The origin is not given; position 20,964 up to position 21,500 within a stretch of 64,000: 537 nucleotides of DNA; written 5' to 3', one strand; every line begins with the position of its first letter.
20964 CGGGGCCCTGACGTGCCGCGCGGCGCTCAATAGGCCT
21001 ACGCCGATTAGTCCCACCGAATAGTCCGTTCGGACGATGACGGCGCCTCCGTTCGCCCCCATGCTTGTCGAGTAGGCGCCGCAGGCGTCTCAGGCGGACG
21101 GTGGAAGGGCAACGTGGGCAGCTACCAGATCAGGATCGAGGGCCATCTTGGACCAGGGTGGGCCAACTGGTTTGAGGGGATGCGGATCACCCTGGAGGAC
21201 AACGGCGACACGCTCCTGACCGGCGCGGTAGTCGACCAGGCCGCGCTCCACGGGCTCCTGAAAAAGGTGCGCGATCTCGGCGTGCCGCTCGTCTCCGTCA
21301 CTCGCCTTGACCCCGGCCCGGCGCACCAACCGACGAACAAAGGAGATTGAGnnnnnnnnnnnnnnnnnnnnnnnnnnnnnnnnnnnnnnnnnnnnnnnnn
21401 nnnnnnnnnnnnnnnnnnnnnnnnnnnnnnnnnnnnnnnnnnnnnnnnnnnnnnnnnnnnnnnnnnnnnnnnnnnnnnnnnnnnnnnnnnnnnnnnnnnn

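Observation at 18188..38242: Duplicated undescribed module: MalT-like STAND regulator, ~75-aa protein, DUF4386 membrane protein(s), oxidoreductase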

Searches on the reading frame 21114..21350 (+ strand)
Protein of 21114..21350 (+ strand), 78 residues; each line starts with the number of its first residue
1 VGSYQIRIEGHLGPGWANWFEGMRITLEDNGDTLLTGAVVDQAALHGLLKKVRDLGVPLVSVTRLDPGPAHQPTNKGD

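Call 10: search_protein_families(library=pfam, max_evalue=0.01, proteins=[window:21114-21350:+])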
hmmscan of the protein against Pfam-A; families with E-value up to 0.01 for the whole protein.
window:21114-21350:+ (78 aa): 0 families

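Call 13: find_homologous_proteins(query=window:21114-21350:+, max_evalue=0.001)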
Query window:21114-21350:+ (78 aa): 8000 proteins with E <= 0.001 among 8000 candidates; the best 120 are listed.
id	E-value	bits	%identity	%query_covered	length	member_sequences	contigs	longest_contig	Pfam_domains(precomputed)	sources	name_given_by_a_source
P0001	3.3e-39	150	92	96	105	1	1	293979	-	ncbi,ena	-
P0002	1.6e-38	148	89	96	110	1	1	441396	-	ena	-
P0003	5.4e-36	140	85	96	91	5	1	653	-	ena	-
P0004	9.5e-36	139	85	96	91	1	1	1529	-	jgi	jgi:hypothetical protein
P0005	2.8e-35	138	83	96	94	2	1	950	-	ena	-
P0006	3.7e-35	137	84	96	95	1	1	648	-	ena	-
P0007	4.6e-35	137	83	96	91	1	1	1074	-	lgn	-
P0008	6.0e-35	136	83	96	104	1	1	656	-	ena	-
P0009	1.7e-34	135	80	96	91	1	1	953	-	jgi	jgi:hypothetical protein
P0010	1.7e-34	135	84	96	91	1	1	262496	-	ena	-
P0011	1.8e-34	135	84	96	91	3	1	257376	-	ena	-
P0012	2.2e-34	135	84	96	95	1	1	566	-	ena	-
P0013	2.5e-34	134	83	96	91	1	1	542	-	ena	-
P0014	3.2e-34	134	83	96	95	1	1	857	-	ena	-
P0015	6.0e-34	133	83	96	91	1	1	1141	-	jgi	jgi:hypothetical protein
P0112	1.2e-29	120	79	86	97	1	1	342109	-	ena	-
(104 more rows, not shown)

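Call 15: find_encoding_contigs(protein=P0001, flank=10000, max_places=3)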
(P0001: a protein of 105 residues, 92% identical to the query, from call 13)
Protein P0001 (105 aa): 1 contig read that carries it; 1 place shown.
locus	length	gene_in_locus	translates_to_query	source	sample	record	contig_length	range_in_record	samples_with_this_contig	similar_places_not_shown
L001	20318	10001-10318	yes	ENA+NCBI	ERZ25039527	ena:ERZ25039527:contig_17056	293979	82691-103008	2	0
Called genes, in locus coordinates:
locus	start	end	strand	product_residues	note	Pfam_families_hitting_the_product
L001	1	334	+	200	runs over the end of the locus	PF04229:GrpB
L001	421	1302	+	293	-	PF00106:adh_short (weak), PF13561:adh_short_C2, PF00106:adh_short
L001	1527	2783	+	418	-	-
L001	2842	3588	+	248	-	PF13489:Methyltransf_23 (weak), PF13847:Methyltransf_31, PF08241:Methyltransf_11, PF08242:Methyltransf_12 (weak), PF13649:Methyltransf_25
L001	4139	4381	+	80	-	-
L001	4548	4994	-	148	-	PF12120:Arr-ms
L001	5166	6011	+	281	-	PF00561:Abhydrolase_1, PF12146:Hydrolase_4, PF12697:Abhydrolase_6, PF08386:Abhydrolase_4 (faint)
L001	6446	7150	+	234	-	PF13489:Methyltransf_23 (weak), PF13847:Methyltransf_31, PF08241:Methyltransf_11, PF08242:Methyltransf_12, PF13649:Methyltransf_25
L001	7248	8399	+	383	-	PF13191:AAA_16, PF05729:NACHT (faint), PF25873:WHD_MalT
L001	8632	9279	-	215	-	-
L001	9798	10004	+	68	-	PF00196:GerE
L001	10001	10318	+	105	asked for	-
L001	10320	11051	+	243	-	PF14329:DUF4386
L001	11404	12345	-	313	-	PF08240:ADH_N, PF00107:ADH_zinc_N, PF13602:ADH_zinc_N_2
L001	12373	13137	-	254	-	PF14329:DUF4386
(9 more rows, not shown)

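Call 16: find_encoding_contigs(protein=P0002, flank=10000, max_places=3)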
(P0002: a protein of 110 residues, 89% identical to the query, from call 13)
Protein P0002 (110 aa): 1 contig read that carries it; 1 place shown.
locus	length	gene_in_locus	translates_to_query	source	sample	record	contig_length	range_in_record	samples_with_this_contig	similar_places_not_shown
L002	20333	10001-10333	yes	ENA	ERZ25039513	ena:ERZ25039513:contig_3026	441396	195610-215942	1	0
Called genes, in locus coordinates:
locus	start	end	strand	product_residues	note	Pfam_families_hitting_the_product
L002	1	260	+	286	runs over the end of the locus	PF00884:Sulfatase, PF16347:SGSH_C (faint)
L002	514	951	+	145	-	PF03243:MerB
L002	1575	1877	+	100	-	PF05016:ParE_toxin (weak)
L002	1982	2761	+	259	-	PF13561:adh_short_C2, PF00106:adh_short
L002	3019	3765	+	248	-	PF13489:Methyltransf_23 (weak), PF13847:Methyltransf_31, PF08241:Methyltransf_11, PF08242:Methyltransf_12 (faint), PF13649:Methyltransf_25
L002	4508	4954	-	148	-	PF12120:Arr-ms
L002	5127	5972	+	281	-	PF00561:Abhydrolase_1, PF12146:Hydrolase_4, PF12697:Abhydrolase_6, PF08386:Abhydrolase_4 (weak)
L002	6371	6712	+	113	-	PF08241:Methyltransf_11 (weak), PF08242:Methyltransf_12 (weak), PF13649:Methyltransf_25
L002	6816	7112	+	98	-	-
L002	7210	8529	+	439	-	PF13191:AAA_16, PF25873:WHD_MalT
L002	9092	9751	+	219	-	-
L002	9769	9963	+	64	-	PF00196:GerE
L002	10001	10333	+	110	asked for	-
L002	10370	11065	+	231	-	PF14329:DUF4386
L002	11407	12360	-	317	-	PF08240:ADH_N, PF00107:ADH_zinc_N, PF13602:ADH_zinc_N_2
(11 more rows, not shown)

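Call 17: find_encoding_contigs(protein=P0112, flank=10000, max_places=3)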
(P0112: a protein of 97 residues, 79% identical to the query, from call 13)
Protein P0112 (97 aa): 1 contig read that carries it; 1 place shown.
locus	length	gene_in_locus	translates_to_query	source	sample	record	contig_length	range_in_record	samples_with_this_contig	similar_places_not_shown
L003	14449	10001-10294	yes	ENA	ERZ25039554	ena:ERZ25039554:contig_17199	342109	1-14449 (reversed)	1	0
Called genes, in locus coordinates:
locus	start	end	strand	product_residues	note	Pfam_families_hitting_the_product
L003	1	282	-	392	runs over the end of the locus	-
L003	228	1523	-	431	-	PF04055:Radical_SAM, PF13186:SPASM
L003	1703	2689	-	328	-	PF00032:Cytochrom_B_C, PF02433:FixO (faint), PF13442:Cytochrome_CBB3 (weak), PF00034:Cytochrom_C, PF13442:Cytochrome_CBB3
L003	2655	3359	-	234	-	PF00033:Cytochrome_B, PF13631:Cytochrom_B_N_2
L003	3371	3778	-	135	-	PF00355:Rieske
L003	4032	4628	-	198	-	PF05096:Glu_cyclase_2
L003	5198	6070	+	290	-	PF20316:DUF6612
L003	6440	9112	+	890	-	PF13191:AAA_16 (weak), PF25873:WHD_MalT, PF17874:TPR_MalT, PF00196:GerE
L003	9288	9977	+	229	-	PF01370:Epimerase (weak), PF05368:NmrA, PF13460:NAD_binding_10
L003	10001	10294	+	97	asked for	-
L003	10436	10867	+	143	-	PF19851:DUF6326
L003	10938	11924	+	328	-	PF08240:ADH_N, PF00107:ADH_zinc_N, PF13602:ADH_zinc_N_2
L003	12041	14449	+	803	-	?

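Call 19: find_related_loci(query=A1, collection=genome_contigs, flank=10000)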
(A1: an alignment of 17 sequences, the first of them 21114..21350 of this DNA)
Query A1 (78 aa) in genome_contigs; peptide patterns used: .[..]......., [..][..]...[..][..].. (x = any residue, [..] = any of these).
598 stretches matched a pattern (row limit reached: there are more); 560 encode a relative of the query (tblastn E <= 1e-3); the best 80 are kept; 79 distinct loci.
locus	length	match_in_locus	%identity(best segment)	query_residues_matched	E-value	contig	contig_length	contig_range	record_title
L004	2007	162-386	80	4-78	2e-36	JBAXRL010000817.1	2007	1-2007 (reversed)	MAG: Actinomycetes bacterium isolate ELA582 MAG582_817, whole genome shotgun sequence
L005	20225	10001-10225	79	4-78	1e-35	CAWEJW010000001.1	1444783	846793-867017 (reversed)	MAG: uncultured Actinomycetes bacterium isolate MFD05942.bin.1.345 genome assembly, contig: contig_11314, whole genome s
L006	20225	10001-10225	73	4-78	7e-33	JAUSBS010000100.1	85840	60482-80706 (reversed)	MAG: Coriobacteriia bacterium isolate E6_metabat.bin.92 E6_k141_50777, whole genome shotgun sequence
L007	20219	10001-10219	75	4-76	1e-32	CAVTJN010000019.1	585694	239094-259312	MAG: uncultured Chloroflexia bacterium isolate MFD05942.bin.1.364 genome assembly, contig: contig_777, whole genome shot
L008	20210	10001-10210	76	4-73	2e-32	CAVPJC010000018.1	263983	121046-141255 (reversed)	MAG: uncultured Chloroflexia bacterium isolate MFD00032.bin.2.147 genome assembly, contig: contig_3804, whole genome sho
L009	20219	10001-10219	71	4-76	5e-32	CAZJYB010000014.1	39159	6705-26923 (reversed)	MAG TPA_asm: uncultured Anaerolineaceae bacterium isolate SRP136066_co1_84 genome assembly, contig: NODE_755_length_3915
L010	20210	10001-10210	76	4-73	9e-32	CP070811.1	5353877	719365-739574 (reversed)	MAG: Anaerolineales bacterium isolate bin12 chromosome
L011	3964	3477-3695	75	4-76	2e-31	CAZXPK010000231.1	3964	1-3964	MAG TPA_asm: uncultured Anaerolineaceae bacterium isolate binchicken_co33_109 genome assembly, contig: NODE_38085_length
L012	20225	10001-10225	72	4-78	1e-31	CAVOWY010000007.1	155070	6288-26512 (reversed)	MAG: uncultured Actinomycetes bacterium isolate MFD00032.bin.2.70 genome assembly, contig: contig_46517, whole genome sh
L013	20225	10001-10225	72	4-78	2e-31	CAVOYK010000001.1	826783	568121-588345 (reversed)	MAG: uncultured Actinomycetes bacterium isolate MFD09779.bin.2.33 genome assembly, contig: contig_14743, whole genome sh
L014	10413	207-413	72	2-70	3e-31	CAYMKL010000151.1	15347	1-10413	MAG TPA_asm: uncultured Anaerolineae bacterium isolate SRP167671_co1_184 genome assembly, contig: NODE_4515_length_15347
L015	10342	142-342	79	4-70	1e-30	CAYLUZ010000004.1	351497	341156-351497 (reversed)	MAG TPA_asm: uncultured Leptolinea sp. isolate SRP302447_co2_431 genome assembly, contig: NODE_78_length_351497_cov_26.3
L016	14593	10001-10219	71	4-76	9e-31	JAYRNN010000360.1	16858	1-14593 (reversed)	MAG: Anaerolineales bacterium isolate XM2_XAASGE4bin.2 k141_1461418, whole genome shotgun sequence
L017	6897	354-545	73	4-67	1e-30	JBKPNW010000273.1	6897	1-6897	MAG: Actinomycetota bacterium isolate GS_HAYS_MAG_00030 GS_HAYS_000002560203, whole genome shotgun sequence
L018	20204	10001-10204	69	4-71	9e-31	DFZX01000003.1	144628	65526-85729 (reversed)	MAG TPA_asm: Bacillales bacterium UBA4045 UBA4045_contig_2212, whole genome shotgun sequence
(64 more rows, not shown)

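Call 30: predict_structure(alignment_id=A1)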
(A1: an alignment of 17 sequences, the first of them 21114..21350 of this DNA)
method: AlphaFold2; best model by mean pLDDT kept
length: 78 residues; sequences in the alignment: 17
mean_pLDDT: 78.2   pTM: 0.60
mean pLDDT of the five models: 78.2, 77.3, 76.0, 75.8, 75.6
residues with pLDDT >= 90: 4; 70-90: 58; 50-70: 8; < 50: 8
segments of 3 or more residues with pLDDT < 50: 70-73, 75-78
pLDDT, mean of each block of 10 residues (from residue 1): 84 73 85 86 86 86 73 45
secondary structure, 60 per line:
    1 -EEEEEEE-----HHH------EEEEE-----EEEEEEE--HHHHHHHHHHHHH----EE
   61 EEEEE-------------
elements in order: E2-8 E23-27 E33-39 H42-54 E59-65
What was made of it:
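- On ACT domain / ferredoxin-like regulatory domains: The AF2 model (pLDDT 78) has four strands, one long helix and a 3-residue vestige of the first helix (call 30).
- Closest known: ACT / PII-type small ferredoxin-fold regulatory proteins. Different: The first helix is vestigial (call 30).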

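Call 32: search_protein_families(library=ncbifam, max_evalue=0.1, proteins=[P0003])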
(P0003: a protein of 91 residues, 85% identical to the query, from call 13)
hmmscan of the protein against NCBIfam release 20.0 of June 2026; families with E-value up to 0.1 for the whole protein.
P0003 (91 aa): 0 families

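Call 34: fold_search(model_id=the predicted structure, library=pdb)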
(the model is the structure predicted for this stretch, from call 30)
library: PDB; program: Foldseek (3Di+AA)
matches with E <= 10: 1251; with E <= 0.001: 0
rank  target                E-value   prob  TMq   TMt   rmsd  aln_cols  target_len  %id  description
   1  3br8                  1.0e-02  1.00  0.55  0.49   3.8        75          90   13  Crystal structure of acylphosphatase from Bacillus subtilis (released 2008-06-24)
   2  4rjv_C                1.1e-02  0.99  0.44  0.44   4.8        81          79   21  Crystal Structure of a De Novo Designed Ferredoxin Fold, Northeast Structural Genomics Consortium (NESG) Target OR461 (released 2014-10-22)
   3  2fhm_MODEL_1_A        1.6e-02  1.00  0.57  0.50   3.6        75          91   15  Solution Structure of Bacillus subtilis Acylphosphatase (released 2007-01-02)
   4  7nmm_C                1.9e-02  1.00  0.49  0.50   4.6        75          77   20  Complex of rice blast (Magnaporthe oryzae) effector protein APikL2F with the host target sHMA94 from Setaria italica (released 2021-03-24)
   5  3ibw_A                2.0e-02  0.99  0.49  0.49   3.6        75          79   23  Crystal Structure of the ACT domain from GTP pyrophosphokinase of Chlorobium tepidum. Northeast Structural Genomics Co (released 2009-07-28)
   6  4rjv_A                2.6e-02  0.96  0.43  0.41   4.8        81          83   21  Crystal Structure of a De Novo Designed Ferredoxin Fold, Northeast Structural Genomics Consortium (NESG) Target OR461 (released 2014-10-22)
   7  4rjv_B                2.6e-02  0.94  0.39  0.39   4.9        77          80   21  Crystal Structure of a De Novo Designed Ferredoxin Fold, Northeast Structural Genomics Consortium (NESG) Target OR461 (released 2014-10-22)
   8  6lpi_G                3.1e-02  1.00  0.51  0.47   3.8        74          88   16  Crystal Structure of AHAS holo-enzyme (released 2020-11-18)
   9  2n2t_MODEL_1_A        3.1e-02  0.99  0.51  0.49   5.3        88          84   16  Solution NMR Structure of DE NOVO DESIGNED PROTEIN (FDA_60), Northeast Structural Genomics Consortium (NESG) T (released 2015-09-16)
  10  7nmm_A                3.3e-02  0.99  0.49  0.49   4.7        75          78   20  Complex of rice blast (Magnaporthe oryzae) effector protein APikL2F with the host target sHMA94 from Setaria italica (released 2021-03-24)
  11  2f1f_A                3.7e-02  0.99  0.48  0.28   3.9        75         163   17  Crystal structure of the regulatory subunit of acetohydroxyacid synthase isozyme III from E. coli (released 2006-01-24)
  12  2ko1_MODEL_1_A        3.7e-02  0.98  0.49  0.45   4.1        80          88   21  Solution NMR structure of the ACT domain from GTP pyrophosphokinase of Chlorobium tepidum. Northeast Structura (released 2009-09-29)
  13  2mtl_MODEL_1_A        3.7e-02  0.97  0.48  0.44   6.7        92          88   18  Solution NMR Structure of De novo designed FR55, Northeast Structural Genomics Consortium (NESG) Target OR109 (released 2014-10-29)
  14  7a8x_B                4.1e-02  1.00  0.55  0.57   3.2        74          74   16  Complex of rice blast (Magnaporthe oryzae) effector protein AVR-PikC with the HMA domain of Pikh-1 from rice (Oryza sa (released 2021-02-03)
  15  7b1i_B                4.1e-02  0.98  0.45  0.46   4.6        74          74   18  Complex of rice blast (Magnaporthe oryzae) effector protein AVR-PikF with the HMA domain of OsHIPP19 from rice (Oryza  (released 2021-02-03)
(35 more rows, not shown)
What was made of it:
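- On ACT domain / ferredoxin-like regulatory domains: Foldseek best E 0.01, TM 0.45-0.6 to acylphosphatase, ACT and HMA (call 34).
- Closest known: ACT / PII-type small ferredoxin-fold regulatory proteins. Same: The weak Foldseek matches include ACT domains and AHAS regulatory subunits (call 34).
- Fold assignment is weak (Foldseek E about 0.01, TM about 0.5, call 34). The weak fold matches are to ACT regulatory subunits such as IlvH/IlvN (call 34).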

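Call 47: search_protein_representatives(alignment_id=A1)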
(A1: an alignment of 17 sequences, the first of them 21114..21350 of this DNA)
Query: 17 sequences, 91 profile positions. Proteins with E-value up to 0.001 (for the whole library): 12088; up to 1e-10: 5290; up to 1e-30: 71. The best 150 are listed.
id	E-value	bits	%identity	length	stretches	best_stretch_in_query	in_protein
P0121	3.2e-39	148.4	-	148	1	6-87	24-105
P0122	2.3e-38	145.7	-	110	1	3-86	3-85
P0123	1.8e-37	142.8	-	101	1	14-89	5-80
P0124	1.5e-36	139.9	-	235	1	5-85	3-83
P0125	1.8e-35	136.4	-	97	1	4-85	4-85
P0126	2.8e-35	135.8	-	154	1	15-85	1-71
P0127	3.8e-35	135.4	-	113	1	7-86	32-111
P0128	5.5e-35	134.9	-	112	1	1-82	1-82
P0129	7.9e-35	134.4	-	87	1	15-84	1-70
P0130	8.0e-35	134.4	-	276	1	7-86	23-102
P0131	8.6e-35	134.2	-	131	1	1-87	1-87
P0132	2.2e-34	132.9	-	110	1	1-84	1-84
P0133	2.3e-34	132.9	-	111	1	1-86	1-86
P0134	2.8e-34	132.6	-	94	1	1-88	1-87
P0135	3.6e-34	132.3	-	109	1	7-85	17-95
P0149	6.9e-33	128.1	-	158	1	11-82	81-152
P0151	1.2e-32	127.3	-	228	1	5-84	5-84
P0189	6.9e-31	121.7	-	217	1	16-89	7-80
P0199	2.3e-30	120.1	-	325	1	6-82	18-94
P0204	5.7e-30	118.8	-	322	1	16-83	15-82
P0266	1.8e-27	110.8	-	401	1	4-81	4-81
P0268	2.1e-27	110.6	-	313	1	12-80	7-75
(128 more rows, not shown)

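Call 48: search_protein_families(library=pfam, max_evalue=0.001, proteins=[P0124, P0130, P0151, P0189, P0199, P0204, P0266, P0268, P0149, P0126])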
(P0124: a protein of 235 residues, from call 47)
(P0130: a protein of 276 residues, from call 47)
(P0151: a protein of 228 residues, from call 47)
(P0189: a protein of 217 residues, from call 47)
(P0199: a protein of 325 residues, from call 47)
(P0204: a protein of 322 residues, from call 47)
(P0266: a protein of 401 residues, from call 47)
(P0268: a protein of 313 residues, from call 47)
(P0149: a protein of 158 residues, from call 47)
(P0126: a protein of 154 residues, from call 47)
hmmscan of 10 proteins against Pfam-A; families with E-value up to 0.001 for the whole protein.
P0124 (235 aa): 1 family
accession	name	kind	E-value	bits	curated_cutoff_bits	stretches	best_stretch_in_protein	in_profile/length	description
PF19851.4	DUF6326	-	2.3e-17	64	24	1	111-229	13-131/135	Family of unknown function (DUF6326)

P0130 (276 aa): 1 family
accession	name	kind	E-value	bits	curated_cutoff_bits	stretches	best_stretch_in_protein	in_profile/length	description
PF14329.11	DUF4386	-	1.5e-12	48.3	27.6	1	120-212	9-102/210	Domain of unknown function (DUF4386)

P0151 (228 aa): 2 families
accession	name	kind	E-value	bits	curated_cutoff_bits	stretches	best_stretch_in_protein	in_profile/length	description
PF19851.4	DUF6326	-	4.5e-17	63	24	1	108-223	12-132/135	Family of unknown function (DUF6326)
PF19053.6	EccD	-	0.00097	18.6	30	0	146-222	222-299/339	EccD-like transmembrane domain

P0189 (217 aa): 1 family
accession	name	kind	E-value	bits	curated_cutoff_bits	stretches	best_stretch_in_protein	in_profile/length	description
PF19851.4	DUF6326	-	5.6e-11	43.3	24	1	94-214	10-132/135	Family of unknown function (DUF6326)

P0199 (325 aa): 1 family
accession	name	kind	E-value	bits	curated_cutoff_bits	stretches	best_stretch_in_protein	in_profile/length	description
PF14329.11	DUF4386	-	9.4e-42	143.7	27.6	1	109-315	2-210/210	Domain of unknown function (DUF4386)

P0204 (322 aa): 1 family
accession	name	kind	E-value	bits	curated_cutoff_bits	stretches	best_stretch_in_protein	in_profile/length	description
PF14329.11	DUF4386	-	2.5e-36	126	27.6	1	100-308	1-210/210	Domain of unknown function (DUF4386)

P0266 (401 aa): 1 family
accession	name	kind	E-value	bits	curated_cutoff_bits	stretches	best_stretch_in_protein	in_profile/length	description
PF00581.25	Rhodanese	-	3.2e-30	105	22.2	2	123-251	1-102/102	Rhodanese-like domain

P0268 (313 aa): 1 family
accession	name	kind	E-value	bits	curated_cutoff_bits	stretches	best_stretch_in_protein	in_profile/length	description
PF14329.11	DUF4386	-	1.9e-52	178.7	27.6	1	94-305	1-210/210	Domain of unknown function (DUF4386)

P0149 (158 aa): 0 families

P0126 (154 aa): 0 families

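Call 54: search_protein_families(library=padloc, max_evalue=0.01, proteins=[P0003])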
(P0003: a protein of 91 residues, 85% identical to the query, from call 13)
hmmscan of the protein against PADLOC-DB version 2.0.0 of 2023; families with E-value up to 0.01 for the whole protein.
P0003 (91 aa): 0 families
